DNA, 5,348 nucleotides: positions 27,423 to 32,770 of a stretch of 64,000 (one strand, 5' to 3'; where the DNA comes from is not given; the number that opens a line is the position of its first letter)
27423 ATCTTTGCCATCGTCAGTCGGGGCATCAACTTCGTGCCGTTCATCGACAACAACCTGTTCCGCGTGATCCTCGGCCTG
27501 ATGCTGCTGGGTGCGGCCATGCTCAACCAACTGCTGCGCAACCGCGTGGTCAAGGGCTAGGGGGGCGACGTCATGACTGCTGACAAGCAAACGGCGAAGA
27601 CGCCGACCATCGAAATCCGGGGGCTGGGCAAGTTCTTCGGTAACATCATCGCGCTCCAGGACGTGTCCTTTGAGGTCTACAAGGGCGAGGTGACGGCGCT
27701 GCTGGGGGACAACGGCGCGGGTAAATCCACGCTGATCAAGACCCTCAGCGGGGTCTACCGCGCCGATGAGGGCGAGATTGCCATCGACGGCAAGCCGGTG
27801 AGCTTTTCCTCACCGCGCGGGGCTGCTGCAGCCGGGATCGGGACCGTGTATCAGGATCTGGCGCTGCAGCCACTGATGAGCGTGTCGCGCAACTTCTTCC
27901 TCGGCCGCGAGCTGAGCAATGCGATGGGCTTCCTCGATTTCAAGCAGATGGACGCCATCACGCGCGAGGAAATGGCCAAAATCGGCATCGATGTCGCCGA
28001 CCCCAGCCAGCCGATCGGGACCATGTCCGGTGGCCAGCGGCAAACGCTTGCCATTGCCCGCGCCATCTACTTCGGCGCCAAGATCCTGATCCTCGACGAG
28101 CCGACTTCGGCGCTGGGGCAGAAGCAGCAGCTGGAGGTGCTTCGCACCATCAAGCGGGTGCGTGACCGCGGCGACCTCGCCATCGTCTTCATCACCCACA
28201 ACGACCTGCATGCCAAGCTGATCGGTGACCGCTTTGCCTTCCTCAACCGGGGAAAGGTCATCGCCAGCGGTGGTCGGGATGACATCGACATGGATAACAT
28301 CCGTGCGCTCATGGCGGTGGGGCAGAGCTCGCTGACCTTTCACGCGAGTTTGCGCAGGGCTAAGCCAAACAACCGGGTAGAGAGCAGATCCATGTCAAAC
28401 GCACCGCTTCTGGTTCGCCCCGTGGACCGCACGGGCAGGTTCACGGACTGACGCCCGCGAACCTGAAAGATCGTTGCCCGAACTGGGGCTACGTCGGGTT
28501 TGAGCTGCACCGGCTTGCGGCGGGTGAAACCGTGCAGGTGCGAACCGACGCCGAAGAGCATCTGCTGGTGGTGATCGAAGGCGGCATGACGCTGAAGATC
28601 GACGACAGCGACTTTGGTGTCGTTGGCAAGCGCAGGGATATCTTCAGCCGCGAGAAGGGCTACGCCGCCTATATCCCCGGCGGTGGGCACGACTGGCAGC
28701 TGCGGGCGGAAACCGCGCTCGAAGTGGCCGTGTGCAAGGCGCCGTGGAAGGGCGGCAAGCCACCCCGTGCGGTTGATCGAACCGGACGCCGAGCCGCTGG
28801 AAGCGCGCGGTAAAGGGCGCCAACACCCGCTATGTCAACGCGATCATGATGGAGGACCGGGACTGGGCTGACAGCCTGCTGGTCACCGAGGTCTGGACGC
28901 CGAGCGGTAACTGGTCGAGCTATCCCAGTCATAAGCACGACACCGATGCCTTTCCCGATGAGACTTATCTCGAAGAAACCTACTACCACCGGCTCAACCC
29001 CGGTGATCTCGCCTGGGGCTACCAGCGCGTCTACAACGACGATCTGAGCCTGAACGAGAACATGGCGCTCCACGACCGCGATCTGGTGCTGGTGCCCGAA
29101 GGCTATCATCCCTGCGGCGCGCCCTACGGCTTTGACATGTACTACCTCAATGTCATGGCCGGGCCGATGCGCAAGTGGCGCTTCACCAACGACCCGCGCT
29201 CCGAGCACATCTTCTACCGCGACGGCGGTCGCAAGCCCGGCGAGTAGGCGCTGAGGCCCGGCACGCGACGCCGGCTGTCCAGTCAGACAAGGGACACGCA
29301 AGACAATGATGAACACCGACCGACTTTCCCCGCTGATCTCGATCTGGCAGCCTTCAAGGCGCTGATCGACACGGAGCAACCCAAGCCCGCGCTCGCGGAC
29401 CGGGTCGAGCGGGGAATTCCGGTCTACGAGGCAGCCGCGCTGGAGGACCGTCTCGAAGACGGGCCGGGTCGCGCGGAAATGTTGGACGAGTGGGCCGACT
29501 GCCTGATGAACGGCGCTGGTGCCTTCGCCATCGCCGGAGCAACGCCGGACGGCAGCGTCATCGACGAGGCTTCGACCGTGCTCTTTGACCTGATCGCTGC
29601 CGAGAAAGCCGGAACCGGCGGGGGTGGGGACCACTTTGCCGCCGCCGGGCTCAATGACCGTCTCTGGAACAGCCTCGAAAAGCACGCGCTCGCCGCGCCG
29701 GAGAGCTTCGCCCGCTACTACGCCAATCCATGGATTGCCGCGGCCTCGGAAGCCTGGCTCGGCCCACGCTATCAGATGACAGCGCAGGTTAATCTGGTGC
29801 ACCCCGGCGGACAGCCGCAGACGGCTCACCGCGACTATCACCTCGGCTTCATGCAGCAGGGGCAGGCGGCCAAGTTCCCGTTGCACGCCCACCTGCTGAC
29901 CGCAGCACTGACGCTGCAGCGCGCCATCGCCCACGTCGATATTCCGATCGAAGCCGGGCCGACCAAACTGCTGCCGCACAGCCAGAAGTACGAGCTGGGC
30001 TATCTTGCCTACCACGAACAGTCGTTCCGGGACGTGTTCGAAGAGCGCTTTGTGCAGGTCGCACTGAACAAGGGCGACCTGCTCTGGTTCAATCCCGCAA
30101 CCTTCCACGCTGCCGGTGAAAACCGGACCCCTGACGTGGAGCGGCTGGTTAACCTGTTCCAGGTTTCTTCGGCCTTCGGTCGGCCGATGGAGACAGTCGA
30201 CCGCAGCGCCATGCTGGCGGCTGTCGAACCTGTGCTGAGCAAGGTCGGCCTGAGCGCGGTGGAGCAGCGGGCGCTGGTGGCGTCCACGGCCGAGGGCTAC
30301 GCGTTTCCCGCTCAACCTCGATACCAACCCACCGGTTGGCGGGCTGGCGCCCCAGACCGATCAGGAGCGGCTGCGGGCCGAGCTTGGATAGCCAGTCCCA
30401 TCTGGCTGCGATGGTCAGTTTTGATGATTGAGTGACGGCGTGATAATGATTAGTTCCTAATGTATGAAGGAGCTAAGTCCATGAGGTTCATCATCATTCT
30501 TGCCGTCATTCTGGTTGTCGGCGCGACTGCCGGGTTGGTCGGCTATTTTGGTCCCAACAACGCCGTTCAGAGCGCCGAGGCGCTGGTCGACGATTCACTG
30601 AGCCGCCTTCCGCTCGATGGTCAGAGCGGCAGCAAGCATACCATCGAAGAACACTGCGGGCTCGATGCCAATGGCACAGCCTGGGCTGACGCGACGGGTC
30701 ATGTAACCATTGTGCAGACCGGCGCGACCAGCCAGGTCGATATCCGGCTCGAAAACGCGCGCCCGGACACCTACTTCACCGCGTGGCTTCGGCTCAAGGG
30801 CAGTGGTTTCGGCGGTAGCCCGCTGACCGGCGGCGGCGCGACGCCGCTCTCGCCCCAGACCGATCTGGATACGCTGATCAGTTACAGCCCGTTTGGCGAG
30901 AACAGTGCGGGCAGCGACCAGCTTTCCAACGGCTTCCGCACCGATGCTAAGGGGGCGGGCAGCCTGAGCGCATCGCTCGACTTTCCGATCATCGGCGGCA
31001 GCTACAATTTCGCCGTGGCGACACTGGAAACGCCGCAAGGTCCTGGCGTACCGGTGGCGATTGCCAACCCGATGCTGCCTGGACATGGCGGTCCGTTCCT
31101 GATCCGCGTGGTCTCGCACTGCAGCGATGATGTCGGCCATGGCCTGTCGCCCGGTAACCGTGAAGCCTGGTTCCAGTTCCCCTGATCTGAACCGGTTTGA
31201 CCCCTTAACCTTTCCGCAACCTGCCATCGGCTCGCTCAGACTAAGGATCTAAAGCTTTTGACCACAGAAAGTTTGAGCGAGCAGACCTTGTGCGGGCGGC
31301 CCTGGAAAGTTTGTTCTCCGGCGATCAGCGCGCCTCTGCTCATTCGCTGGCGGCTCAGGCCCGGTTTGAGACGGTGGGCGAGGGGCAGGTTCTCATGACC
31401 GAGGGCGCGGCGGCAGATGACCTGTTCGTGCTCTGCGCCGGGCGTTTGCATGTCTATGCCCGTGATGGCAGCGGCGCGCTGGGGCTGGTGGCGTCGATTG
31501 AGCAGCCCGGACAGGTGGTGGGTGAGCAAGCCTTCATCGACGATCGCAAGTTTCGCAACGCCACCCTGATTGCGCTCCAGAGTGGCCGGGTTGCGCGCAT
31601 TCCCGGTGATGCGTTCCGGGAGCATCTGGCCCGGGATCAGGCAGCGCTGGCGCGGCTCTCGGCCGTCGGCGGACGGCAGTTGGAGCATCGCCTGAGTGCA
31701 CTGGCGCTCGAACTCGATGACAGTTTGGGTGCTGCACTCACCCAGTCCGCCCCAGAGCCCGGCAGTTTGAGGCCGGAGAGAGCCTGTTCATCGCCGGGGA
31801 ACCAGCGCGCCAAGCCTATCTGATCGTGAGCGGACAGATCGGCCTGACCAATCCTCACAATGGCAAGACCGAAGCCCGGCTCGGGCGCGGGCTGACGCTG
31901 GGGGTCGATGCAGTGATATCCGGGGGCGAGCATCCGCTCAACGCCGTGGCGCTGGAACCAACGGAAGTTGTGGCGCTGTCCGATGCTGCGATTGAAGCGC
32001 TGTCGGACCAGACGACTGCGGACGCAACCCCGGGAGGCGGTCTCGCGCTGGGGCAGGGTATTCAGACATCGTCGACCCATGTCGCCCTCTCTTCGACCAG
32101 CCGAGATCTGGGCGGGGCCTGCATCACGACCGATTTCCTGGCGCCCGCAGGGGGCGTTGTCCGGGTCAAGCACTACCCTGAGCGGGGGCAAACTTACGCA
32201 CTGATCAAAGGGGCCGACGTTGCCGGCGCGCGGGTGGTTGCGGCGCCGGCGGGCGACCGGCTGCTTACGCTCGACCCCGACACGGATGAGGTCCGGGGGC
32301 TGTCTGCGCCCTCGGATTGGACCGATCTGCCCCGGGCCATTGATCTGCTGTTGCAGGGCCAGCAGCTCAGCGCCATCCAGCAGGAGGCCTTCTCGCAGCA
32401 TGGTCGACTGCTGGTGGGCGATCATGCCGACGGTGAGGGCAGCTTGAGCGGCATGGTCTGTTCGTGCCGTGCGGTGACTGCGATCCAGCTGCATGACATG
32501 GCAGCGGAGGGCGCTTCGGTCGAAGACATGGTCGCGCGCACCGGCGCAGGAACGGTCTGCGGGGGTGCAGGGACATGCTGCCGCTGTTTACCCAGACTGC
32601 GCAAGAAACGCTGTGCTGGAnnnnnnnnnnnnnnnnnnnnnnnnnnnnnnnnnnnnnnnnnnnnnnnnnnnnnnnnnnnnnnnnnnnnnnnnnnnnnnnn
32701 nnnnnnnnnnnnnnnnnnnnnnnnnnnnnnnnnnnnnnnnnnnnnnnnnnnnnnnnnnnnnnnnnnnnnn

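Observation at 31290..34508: Nitric oxide synthase with a cyclic-nucleotide-binding N-terminus and a built-in Fe-S/flavin reductase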

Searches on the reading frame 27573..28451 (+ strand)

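Call 85: search_protein_families(library=pfam, proteins=[window:27573-28451:+], max_evalue=0.00001)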
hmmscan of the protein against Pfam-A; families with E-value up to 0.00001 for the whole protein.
window:27573-28451:+ (292 aa): 2 families
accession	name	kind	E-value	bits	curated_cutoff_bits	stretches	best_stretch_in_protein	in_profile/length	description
PF00005.33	ABC_tran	-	2e-34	119.6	25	1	28-179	1-137/137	ABC transporter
PF13304.12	AAA_21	-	1.6e-09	38.7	27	0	40-62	1-23/304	AAA domain, putative AbiEii toxin, Type IV TA system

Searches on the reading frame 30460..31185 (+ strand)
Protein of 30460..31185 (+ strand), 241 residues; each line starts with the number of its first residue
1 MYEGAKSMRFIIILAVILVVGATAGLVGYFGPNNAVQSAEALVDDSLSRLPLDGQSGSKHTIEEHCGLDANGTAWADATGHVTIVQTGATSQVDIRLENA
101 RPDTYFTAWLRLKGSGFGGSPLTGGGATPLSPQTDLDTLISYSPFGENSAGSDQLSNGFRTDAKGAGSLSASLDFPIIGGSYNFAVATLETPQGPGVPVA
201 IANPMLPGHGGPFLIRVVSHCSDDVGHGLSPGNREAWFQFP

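Call 31: search_protein_families(library=pfam, proteins=[window:30460-31185:+], max_evalue=0.001)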
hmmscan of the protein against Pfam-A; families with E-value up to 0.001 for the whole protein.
window:30460-31185:+ (241 aa): 0 families

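Call 82: search_solved_structures(query=window:30460-31185:+, max_evalue=1)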
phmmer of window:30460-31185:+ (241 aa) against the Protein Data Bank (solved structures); distinct sequences matched with E-value up to 1: 0.

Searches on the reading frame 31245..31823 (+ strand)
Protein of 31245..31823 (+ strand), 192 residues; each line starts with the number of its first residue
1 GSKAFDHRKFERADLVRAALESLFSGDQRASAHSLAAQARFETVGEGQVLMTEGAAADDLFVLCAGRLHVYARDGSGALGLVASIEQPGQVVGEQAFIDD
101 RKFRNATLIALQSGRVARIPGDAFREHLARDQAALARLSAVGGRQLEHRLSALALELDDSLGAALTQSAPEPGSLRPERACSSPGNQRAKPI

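Call 4: search_protein_families(library=pfam, proteins=[window:31245-31823:+], max_evalue=0.01)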
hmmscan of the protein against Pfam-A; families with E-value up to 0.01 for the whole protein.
window:31245-31823:+ (192 aa): 1 family
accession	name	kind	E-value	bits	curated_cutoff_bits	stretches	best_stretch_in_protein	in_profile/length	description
PF00027.35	cNMP_binding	-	1.1e-14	54.6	27.5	1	44-130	4-88/89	Cyclic nucleotide-binding domain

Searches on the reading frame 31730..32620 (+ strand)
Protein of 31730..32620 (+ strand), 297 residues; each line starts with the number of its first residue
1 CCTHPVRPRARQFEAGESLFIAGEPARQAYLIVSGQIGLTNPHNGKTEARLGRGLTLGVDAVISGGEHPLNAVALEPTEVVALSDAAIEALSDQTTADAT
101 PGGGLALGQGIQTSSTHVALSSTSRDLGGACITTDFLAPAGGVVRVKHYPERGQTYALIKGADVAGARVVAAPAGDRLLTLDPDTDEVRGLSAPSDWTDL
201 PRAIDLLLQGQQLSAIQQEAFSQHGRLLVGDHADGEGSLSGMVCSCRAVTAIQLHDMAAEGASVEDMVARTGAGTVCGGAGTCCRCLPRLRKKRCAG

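Call 4: search_protein_families(library=pfam, proteins=[window:31730-32620:+], max_evalue=0.01)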
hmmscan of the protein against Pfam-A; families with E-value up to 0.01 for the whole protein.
window:31730-32620:+ (297 aa): 2 families
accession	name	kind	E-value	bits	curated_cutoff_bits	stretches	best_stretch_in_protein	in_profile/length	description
PF00027.35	cNMP_binding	-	3.8e-13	49.7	27.5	1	11-93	2-87/89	Cyclic nucleotide-binding domain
PF04324.20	Fer2_BFD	-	2.5e-05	25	26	1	242-289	1-43/50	BFD-like [2Fe-2S] binding domain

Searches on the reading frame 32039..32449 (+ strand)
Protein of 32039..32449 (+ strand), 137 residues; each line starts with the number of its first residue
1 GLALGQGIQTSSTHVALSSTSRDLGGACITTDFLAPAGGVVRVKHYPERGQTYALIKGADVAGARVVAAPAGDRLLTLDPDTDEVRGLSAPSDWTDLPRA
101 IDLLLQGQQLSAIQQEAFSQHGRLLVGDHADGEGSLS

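Call 70: predict_structure(alignment_id=A3)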
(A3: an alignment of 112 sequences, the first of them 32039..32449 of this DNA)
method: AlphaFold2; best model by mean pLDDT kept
length: 137 residues; sequences in the alignment: 112
mean_pLDDT: 85.7   pTM: 0.78
mean pLDDT of the five models: 85.7, 84.7, 84.5, 84.1, 81.6
residues with pLDDT >= 90: 96; 70-90: 18; 50-70: 9; < 50: 14
segments of 3 or more residues with pLDDT < 50: 1-5, 129-137
pLDDT, mean of each block of 10 residues (from residue 1): 46 80 93 89 96 94 94 97 96 95 94 97 76 38
secondary structure, 60 per line:
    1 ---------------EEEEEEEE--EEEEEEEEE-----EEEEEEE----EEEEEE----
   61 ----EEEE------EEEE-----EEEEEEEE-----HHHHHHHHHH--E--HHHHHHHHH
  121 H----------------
elements in order: E16-23 E26-34 E40-46 E51-56 E65-68 E75-78 E84-91 H97-106 H112-121

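Call 72: fold_search(model_id=the predicted structure, library=pdb)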
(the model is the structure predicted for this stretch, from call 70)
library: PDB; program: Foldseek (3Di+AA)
matches with E <= 10: 470; with E <= 0.001: 0
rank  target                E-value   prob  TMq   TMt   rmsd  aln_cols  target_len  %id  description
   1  3lxd                  2.6e-01  0.75  0.38  0.15   5.4       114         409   11  Crystal Structure of Ferredoxin Reductase ArR from Novosphingobium aromaticivorans (released 2010-06-23)
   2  9gqz_C                2.6e-01  0.63  0.33  0.13   4.2        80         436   18  Interaction with AK2A links AIFM1 to cellular energy metabolism. The cryo-EM structure of dimeric AIFM1 engaged to MIA (released 2025-07-09)
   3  9gqz_B                3.2e-01  0.57  0.33  0.13   4.2        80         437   18  Interaction with AK2A links AIFM1 to cellular energy metabolism. The cryo-EM structure of dimeric AIFM1 engaged to MIA (released 2025-07-09)
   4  4bur_D                3.4e-01  0.35  0.32  0.13   8.9       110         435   14  Crystal structure of the reduced human Apoptosis inducing factor complexed with NAD (released 2014-07-09)
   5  8d3h_A                3.6e-01  0.69  0.36  0.14   4.1        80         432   18  Crystal structure of human Apoptosis-Inducing Factor (AIF) W196A mutant complexed with 7-chloroquinolin-4-amine (released 2023-11-08)
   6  3gd4_B                3.6e-01  0.57  0.36  0.14   4.5        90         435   18  Crystal structure of the reduced, NAD-bound form of murine apoptosis inducing factor (released 2009-05-19)
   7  8d3n_A                3.8e-01  0.69  0.35  0.14   4.0        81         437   18  Crystal structure of human Apoptosis-Inducing Factor (AIF) complexed with 7-chloroquinolin-4-amine (released 2023-11-08)
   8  8vgy_C                4.1e-01  0.54  0.31  0.11   4.1        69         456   19  Crystal structure of human apoptosis-inducing factor (AIF) bound to the fused N-terminal domain of CHCHD4 (released 2025-01-08)
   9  8d3n_B                4.3e-01  0.77  0.34  0.12   3.7        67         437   19  Crystal structure of human Apoptosis-Inducing Factor (AIF) complexed with 7-chloroquinolin-4-amine (released 2023-11-08)
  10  8d3k_A                4.5e-01  0.66  0.34  0.13   3.8        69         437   19  Crystal structure of human Apoptosis-Inducing Factor (AIF) complexed with 8-fluoro-2-methylquinolin-4-amine (released 2023-11-08)
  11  8qns_G                4.8e-01  0.47  0.34  0.14   4.4        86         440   19  Crystal structure of murine AIF bound to N-terminal domain of CHCHD4 (released 2024-05-08)
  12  2kr0_MODEL_1_A        5.1e-01  0.13  0.24  0.10  16.3       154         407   12  Solution structure of the proteasome ubiquitin receptor Rpn13 (released 2010-05-26)
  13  8vgy_A                5.4e-01  0.30  0.33  0.13   5.7       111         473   16  Crystal structure of human apoptosis-inducing factor (AIF) bound to the fused N-terminal domain of CHCHD4 (released 2025-01-08)
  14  9a1k_O                6.0e-01  0.44  0.35  0.14   4.5        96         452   14  Integrative structure of the COX-AIFM1 complex (released 2021-09-17)
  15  9a1k_P                6.0e-01  0.44  0.35  0.12   4.5        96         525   14  Integrative structure of the COX-AIFM1 complex (released 2021-09-17)
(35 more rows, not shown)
